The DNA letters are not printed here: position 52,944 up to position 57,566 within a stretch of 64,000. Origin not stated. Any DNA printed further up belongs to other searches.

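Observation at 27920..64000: About 36 kb of consecutive giant tail-fibre / receptor-binding-like genes in terminator-delimited units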

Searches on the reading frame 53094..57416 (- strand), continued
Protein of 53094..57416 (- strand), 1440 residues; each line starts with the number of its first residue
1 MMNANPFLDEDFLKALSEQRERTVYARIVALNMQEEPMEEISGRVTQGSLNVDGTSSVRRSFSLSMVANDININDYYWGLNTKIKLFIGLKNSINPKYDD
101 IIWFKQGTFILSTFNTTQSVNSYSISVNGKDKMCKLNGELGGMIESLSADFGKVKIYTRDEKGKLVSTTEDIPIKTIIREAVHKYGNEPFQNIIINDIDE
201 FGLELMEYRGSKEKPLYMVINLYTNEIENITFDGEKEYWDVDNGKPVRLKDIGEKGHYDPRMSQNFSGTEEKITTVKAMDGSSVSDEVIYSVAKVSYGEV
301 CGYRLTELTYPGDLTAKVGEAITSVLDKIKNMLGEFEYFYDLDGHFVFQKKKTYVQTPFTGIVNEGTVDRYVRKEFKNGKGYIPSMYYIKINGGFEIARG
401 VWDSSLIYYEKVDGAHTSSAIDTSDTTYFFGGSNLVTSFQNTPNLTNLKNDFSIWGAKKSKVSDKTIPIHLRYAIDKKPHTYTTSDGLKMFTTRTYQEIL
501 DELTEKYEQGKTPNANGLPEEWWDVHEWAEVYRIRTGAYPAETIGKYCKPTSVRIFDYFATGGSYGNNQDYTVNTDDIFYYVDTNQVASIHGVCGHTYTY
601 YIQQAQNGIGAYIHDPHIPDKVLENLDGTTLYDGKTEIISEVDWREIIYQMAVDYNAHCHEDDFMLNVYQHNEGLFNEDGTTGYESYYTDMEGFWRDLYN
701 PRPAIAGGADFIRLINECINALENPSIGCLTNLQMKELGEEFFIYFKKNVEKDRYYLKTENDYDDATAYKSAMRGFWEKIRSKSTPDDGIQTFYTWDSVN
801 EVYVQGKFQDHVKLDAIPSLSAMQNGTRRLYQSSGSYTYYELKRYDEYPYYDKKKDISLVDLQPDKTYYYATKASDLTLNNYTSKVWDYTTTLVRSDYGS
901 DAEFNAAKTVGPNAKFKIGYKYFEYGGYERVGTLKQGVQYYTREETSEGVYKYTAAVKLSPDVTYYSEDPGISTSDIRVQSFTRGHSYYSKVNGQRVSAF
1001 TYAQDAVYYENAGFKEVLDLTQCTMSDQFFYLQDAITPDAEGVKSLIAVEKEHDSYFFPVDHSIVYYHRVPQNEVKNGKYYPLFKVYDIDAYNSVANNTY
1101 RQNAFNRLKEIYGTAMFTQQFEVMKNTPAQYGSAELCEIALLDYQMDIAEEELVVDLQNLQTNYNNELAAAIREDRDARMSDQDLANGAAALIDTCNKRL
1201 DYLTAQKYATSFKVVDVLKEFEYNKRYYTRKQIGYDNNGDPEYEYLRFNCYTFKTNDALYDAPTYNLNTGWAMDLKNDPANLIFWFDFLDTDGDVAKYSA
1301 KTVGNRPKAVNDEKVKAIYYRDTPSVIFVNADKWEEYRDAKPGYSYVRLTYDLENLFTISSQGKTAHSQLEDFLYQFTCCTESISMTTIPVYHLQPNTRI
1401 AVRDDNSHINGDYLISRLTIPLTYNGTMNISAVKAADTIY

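Call 32: find_related_loci(query=window:53094-57416:-, collection=viral_contigs, flank=10000)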
Query window:53094-57416:- (1440 aa) in viral_contigs; peptide patterns used: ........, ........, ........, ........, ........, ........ (x = any residue, [..] = any of these).
35 stretches matched a pattern; 28 encode a relative of the query (tblastn E <= 1e-3); 28 distinct loci.
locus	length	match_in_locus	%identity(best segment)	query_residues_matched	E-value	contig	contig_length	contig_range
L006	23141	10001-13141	40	7-1440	4e-139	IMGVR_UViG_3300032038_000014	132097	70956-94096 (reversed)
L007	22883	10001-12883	42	9-1439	2e-138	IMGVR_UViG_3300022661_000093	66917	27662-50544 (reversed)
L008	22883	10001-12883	42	9-1439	2e-138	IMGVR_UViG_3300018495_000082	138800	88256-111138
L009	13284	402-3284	42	9-1439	2e-138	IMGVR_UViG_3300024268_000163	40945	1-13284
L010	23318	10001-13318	36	1-1440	2e-126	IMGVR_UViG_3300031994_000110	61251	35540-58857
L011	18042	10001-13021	38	1-1440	2e-122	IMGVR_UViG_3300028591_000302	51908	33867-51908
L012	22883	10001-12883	42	9-1439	2e-138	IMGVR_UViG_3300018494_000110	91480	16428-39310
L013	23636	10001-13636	42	9-1437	4e-106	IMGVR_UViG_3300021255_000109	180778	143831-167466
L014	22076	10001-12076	43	1-1439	1e-104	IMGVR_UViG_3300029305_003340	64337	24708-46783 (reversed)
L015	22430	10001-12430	44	5-1440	3e-111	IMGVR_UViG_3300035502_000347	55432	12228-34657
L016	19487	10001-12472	37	9-1439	3e-85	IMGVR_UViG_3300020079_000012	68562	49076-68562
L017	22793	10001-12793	37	2-1439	3e-85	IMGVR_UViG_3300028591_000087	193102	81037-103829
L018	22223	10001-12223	38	1-1439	2e-84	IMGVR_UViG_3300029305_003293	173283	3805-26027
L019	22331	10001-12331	40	1-1439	7e-84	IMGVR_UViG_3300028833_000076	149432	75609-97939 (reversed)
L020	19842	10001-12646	37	8-1439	2e-81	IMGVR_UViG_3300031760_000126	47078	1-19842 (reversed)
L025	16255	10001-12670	34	8-1440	9e-71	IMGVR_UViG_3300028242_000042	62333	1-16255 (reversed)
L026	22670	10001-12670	34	8-1440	1e-70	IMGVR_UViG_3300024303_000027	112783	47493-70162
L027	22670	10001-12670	34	8-1440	1e-70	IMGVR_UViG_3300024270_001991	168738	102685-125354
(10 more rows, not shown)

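Call 35: search_solved_structures(query=A1, max_evalue=1, show_alignments=3)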
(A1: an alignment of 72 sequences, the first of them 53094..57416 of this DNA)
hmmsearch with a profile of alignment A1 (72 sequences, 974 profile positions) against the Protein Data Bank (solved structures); distinct sequences matched with E-value up to 1: 0.

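Call 54: predict_structure(alignment_id=A3)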
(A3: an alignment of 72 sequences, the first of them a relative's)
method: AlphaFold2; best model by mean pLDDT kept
length: 829 residues; sequences in the alignment: 72
mean_pLDDT: 82.6   pTM: 0.62
mean pLDDT of the five models: 82.6, 82.1, 81.9, 81.1, 78.5
residues with pLDDT >= 90: 270; 70-90: 442; 50-70: 87; < 50: 30
segments of 3 or more residues with pLDDT < 50: 254-257, 341-351, 353-364, 827-829
pLDDT, mean of each block of 10 residues (from residue 1): 83 83 91 87 92 85 84 66 92 91 91 84 89 78 86 83 88 90 89 74 82 88 86 93 85 52 89 91 80 79 87 86 88 79 40 41 58 73 78 79 74 88 91 88 90 89 94 93 91 89 91 87 95 86 95 96 92 91 82 93 93 94 92 90 83 78 74 80 68 62 64 74 73 80 73 70 71 86 86 84 90 87 64
secondary structure, 60 per line:
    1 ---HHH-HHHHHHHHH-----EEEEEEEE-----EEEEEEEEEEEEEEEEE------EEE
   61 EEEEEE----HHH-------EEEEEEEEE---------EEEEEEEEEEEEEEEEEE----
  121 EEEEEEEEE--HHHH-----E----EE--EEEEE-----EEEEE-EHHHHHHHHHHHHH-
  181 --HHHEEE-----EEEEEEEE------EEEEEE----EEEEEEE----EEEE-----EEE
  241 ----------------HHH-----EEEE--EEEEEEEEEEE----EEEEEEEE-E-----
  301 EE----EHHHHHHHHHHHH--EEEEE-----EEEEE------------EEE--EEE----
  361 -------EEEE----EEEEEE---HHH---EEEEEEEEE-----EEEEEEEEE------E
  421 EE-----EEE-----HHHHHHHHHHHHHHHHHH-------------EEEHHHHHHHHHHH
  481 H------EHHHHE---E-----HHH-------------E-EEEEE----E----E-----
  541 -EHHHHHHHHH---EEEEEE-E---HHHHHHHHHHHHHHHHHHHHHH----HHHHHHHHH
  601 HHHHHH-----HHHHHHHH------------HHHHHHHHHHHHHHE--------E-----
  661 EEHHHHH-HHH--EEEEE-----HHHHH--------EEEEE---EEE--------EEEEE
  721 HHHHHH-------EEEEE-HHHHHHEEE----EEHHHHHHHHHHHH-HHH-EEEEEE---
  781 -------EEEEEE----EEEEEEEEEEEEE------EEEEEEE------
elements in order (helices of 4 or more, strands of 3 or more residues): H8-16 E22-29 E35-51 E58-66 E81-89 E99-116 E121-129 H132-135 E150-154 E160-164 H167-179 E186-188 E194-201 E208-213 E218-224 E229-232 E238-240 E265-268 E271-281 E286-293 H308-319 E322-326 E332-336 E349-351 E354-356 E368-371 E376-381 E391-399 E405-413 E420-422 E428-430 H436-453 E467-469 H470-481 H489-492 E521-525 H543-551 E555-560 H566-587 H592-606 H612-619 H632-645 H663-667 E674-678 H684-688 E697-701 E705-707 E716-720 H721-726 E734-738 H740-745 E746-748 H755-766 E772-777 E788-793 E798-810 E817-823

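Call 73: search_protein_families(library=pfam, proteins=[L003:1494-6458:+, L004:2229-6566:+], max_evalue=0.01)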
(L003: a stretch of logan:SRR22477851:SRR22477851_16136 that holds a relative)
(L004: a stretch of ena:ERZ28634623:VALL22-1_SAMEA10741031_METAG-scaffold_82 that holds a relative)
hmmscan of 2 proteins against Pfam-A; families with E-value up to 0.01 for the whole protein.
L003:1494-6458:+ (1654 aa): 0 families

L004:2229-6566:+ (1445 aa): 0 families

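Call 79: search_protein_families(library=ncbifam, proteins=[window:53094-57416:-], max_evalue=0.05)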
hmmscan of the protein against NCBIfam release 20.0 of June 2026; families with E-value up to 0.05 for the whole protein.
window:53094-57416:- (1440 aa): 0 families

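Call 87: find_related_loci(query=A1, collection=genome_contigs, flank=10000)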
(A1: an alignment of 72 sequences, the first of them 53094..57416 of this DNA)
Query A1 (1440 aa) in genome_contigs; peptide patterns used: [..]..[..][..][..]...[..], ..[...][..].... (x = any residue, [..] = any of these).
104 stretches matched a pattern; 48 encode a relative of the query (tblastn E <= 1e-3); 48 distinct loci.
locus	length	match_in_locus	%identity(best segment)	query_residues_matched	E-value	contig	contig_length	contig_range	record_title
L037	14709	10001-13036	38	1-1440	2e-136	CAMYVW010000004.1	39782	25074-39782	MAG TPA_asm: uncultured Tenericutes bacterium isolate SRR10912535_bin.32_metaWRAP_v1.3_MAG genome assembly, contig: ERZ1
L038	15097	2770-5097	43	5-1439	9e-106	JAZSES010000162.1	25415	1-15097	MAG: Candidatus Limenecus sp. isolate T1900044588_TS20190054.MAGScoT_cleanbin_000029 SGB_613_k141_1477910, whole genome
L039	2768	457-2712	43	9-1437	4e-110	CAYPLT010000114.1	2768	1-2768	MAG TPA_asm: uncultured Candidatus Soleaferrea sp. isolate SRP313737_co1_54 genome assembly, contig: NODE_44197_length_2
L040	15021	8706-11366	42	2-1435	4e-95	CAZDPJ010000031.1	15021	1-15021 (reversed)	MAG TPA_asm: uncultured Staphylococcaceae bacterium isolate SRP313737_co1_111 genome assembly, contig: NODE_6096_length_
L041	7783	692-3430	38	2-1440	9e-87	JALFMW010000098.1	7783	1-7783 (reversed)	MAG: Clostridium sp. isolate SUG825 k141_239660, whole genome shotgun sequence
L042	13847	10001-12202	37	1-1440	6e-85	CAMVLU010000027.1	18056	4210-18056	MAG TPA_asm: uncultured Clostridia bacterium isolate SRR8387717_bin.32_metaWRAP_v1.3_MAG genome assembly, contig: ERZ142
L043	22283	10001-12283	36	9-1440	9e-81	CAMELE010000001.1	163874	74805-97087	MAG: uncultured Mollicutes bacterium isolate SRR11489748_bin.2_metaWRAP_v1.3_MAG genome assembly, contig: ERZ11466799.24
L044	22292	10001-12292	34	9-1439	5e-74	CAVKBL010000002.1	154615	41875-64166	Lachnospiraceae bacterium isolate H07689-L1_cleanbin_000014 genome assembly, contig: Spades_H07689-L1_contig_15, whole g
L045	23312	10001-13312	52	1-1440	1e-71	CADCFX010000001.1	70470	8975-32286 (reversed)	MAG: uncultured Erysipelotrichaceae bacterium isolate RUG14620 genome assembly, contig: RUG14620_asm_1, whole genome sho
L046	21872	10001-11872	33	9-1435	2e-55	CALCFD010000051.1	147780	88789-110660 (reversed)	MAG TPA_asm: uncultured Eubacterium sp. isolate ERR318688_bin.6_CONCOCT_v1.1_MAG genome assembly, contig: ERZ1764608.97,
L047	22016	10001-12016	28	1-1439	3e-55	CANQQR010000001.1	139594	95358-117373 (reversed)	MAG: uncultured Bacilli bacterium isolate Lapin-008__bin6 genome assembly, contig: Lapin-008__NODE_103_length_139594_cov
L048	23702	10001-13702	34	15-1440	2e-54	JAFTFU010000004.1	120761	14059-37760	MAG: Clostridia bacterium isolate RGIG3779 Roe_deer_Abomasum-4__c1923, whole genome shotgun sequence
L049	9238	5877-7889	31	2-1439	4e-52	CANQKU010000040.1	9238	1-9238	MAG: uncultured Bacilli bacterium isolate Lapin-017__bin42 genome assembly, contig: Lapin-017__NODE_5793_length_9238_cov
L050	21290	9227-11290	30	6-1439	3e-51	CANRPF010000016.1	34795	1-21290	MAG: uncultured Bacilli bacterium isolate Lapin-019__bin41 genome assembly, contig: Lapin-019__NODE_684_length_34795_cov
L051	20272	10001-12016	29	1-1439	1e-50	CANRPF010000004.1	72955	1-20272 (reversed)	MAG: uncultured Bacilli bacterium isolate Lapin-019__bin41 genome assembly, contig: Lapin-019__NODE_165_length_72955_cov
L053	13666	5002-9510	41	5-1440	2e-110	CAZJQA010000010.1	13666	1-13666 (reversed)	MAG TPA_asm: uncultured Muribaculaceae bacterium isolate binchicken_co353_281 genome assembly, contig: NODE_9725_length_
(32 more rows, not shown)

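Call 106: search_protein_families(library=phrogs, proteins=[L003:1494-6458:+, L004:2229-6566:+], max_evalue=0.01)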
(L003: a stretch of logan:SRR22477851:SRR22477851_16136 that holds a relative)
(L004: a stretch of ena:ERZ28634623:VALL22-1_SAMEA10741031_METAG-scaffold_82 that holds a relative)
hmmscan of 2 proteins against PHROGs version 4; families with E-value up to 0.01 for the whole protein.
L003:1494-6458:+ (1654 aa): 0 families

L004:2229-6566:+ (1445 aa): 0 families
